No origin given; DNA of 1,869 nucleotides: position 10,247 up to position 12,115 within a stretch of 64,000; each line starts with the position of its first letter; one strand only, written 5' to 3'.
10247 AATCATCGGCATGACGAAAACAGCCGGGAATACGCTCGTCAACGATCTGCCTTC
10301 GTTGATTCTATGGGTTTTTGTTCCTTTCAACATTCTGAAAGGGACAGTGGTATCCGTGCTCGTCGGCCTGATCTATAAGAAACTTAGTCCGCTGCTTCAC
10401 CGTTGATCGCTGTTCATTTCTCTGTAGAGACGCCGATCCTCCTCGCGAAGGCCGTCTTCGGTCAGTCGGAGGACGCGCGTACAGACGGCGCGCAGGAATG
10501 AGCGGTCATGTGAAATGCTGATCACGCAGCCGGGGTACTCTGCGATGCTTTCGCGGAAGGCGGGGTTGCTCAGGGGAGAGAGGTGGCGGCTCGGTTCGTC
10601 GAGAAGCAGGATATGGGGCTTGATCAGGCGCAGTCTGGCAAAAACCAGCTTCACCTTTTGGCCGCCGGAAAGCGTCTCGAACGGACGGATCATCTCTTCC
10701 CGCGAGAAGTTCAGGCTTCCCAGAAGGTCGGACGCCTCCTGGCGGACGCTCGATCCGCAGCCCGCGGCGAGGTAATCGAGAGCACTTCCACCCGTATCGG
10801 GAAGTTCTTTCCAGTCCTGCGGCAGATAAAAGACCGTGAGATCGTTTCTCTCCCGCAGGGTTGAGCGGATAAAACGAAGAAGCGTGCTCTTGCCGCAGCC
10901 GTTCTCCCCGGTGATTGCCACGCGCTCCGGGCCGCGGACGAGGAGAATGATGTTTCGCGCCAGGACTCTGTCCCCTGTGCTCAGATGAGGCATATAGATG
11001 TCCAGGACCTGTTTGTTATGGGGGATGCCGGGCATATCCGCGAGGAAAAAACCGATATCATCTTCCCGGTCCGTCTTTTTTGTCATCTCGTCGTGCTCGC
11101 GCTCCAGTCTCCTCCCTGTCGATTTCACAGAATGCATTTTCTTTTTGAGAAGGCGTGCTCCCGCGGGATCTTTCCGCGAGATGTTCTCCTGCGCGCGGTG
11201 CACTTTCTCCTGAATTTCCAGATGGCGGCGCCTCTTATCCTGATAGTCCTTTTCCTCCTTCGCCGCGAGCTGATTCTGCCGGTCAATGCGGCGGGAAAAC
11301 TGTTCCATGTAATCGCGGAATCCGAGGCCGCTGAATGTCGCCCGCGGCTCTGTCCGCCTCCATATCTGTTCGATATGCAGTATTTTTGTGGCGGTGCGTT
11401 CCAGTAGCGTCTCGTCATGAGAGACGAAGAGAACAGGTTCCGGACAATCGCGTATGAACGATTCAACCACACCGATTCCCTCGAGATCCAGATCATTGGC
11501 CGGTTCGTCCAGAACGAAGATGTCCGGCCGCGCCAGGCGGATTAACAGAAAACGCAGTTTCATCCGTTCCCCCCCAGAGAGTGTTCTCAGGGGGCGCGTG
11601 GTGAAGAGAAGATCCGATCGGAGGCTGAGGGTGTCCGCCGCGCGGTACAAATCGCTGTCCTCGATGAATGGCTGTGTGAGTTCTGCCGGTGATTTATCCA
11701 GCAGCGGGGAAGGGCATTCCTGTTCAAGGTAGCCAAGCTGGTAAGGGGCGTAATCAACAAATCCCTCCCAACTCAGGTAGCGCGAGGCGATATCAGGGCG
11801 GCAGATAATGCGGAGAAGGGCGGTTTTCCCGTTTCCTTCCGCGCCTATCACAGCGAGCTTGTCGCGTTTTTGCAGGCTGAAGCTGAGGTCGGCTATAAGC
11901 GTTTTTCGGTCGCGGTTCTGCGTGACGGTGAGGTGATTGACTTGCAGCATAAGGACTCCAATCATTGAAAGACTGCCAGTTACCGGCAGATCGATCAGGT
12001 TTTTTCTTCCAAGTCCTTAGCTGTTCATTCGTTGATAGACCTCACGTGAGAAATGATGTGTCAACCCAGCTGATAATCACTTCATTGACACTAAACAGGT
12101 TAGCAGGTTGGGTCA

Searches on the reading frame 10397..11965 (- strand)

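Call 77: search_protein_families(library=pfam, proteins=[window:10397-11965:-], max_evalue=0.00001)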
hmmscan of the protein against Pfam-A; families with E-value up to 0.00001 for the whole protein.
window:10397-11965:- (522 aa): 7 families
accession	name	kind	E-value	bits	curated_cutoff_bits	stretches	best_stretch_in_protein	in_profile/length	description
PF00005.33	ABC_tran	-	1.4e-29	103.9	25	2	342-459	7-136/137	ABC transporter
PF13191.12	AAA_16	-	3.6e-08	34.5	32.6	0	346-388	24-63/167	AAA ATPase domain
PF02463.25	SMC_N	-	3e-07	30.5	40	0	346-371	24-49/220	RecF/RecN/SMC N terminal domain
PF13304.12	AAA_21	-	4.6e-07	30.6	27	0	350-369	3-22/304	AAA domain, putative AbiEii toxin, Type IV TA system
PF05729.18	NACHT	-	9e-07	29.3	26.7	0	348-383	2-42/167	NACHT domain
PF13476.12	AAA_23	-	1.7e-06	29.2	27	0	350-370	23-43/201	AAA domain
PF13401.12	AAA_22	-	3.4e-06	27.8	27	0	349-383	8-42/130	AAA domain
